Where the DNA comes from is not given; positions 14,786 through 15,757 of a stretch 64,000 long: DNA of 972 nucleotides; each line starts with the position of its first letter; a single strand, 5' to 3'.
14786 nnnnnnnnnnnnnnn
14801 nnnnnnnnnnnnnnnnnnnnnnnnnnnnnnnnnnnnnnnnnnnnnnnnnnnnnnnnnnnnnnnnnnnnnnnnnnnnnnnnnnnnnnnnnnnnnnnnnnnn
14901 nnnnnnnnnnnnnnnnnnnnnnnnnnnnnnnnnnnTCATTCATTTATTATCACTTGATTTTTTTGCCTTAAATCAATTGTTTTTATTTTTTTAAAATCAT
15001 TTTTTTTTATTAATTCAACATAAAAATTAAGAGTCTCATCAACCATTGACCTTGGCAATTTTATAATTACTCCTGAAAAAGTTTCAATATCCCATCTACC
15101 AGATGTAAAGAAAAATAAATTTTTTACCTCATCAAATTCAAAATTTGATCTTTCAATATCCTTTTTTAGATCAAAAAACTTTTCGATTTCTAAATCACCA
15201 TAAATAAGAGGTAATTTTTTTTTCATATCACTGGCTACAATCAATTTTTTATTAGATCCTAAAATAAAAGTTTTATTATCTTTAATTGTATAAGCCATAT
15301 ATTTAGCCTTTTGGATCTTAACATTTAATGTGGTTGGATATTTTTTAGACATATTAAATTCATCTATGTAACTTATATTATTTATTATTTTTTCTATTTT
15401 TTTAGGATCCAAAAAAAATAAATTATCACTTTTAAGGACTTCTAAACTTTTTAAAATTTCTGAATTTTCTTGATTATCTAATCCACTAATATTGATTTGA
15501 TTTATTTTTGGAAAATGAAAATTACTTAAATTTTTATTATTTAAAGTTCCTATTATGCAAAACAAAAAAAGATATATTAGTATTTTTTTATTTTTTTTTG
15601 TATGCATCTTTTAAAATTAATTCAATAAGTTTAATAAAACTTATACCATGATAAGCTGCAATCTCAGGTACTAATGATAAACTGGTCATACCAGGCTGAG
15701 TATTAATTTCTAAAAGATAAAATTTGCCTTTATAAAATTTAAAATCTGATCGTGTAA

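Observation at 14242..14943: Mini-FtsA: ftsA-position protein apparently lacking the ATPase motif and FtsZ-binding lobe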

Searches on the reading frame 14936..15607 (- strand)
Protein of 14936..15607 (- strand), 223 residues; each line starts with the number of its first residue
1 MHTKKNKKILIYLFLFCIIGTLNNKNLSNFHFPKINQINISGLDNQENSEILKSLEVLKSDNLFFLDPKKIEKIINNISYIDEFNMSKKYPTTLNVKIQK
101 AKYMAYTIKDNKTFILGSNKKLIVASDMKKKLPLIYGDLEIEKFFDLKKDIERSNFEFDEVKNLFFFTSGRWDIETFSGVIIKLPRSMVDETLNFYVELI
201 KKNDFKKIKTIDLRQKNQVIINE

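Call 3: search_protein_families(library=pfam, proteins=[window:14936-15607:-], max_evalue=1)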
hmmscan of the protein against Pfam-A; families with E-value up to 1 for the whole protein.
window:14936-15607:- (223 aa): 2 families
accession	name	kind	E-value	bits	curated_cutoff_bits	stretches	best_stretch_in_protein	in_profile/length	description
PF08478.15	POTRA_1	-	3.6e-11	43.6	23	1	34-99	2-67/69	POTRA domain, FtsQ-type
PF03799.20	FtsQ_DivIB_C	-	1e-06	30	21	1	118-214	14-114/114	Cell division protein FtsQ/DivIB, C-terminal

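Call 4: search_protein_families(library=ncbifam, proteins=[window:14936-15607:-], max_evalue=1)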
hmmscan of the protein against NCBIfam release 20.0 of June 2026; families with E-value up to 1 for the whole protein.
window:14936-15607:- (223 aa): 3 families
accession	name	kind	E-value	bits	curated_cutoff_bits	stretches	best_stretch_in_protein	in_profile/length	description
NF008043.0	PRK10775.1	equivalog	0.0063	15.8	366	1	67-215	92-248/276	cell division protein FtsQ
NF004039.0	PRK05529.1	equivalog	0.17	11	353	1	36-115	64-142/255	cell division protein FtsQ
NF041668.1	trim_DfrL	exception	0.54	10.2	370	0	34-147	54-168/176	trimethoprim-resistant dihydrofolate reductase DfrL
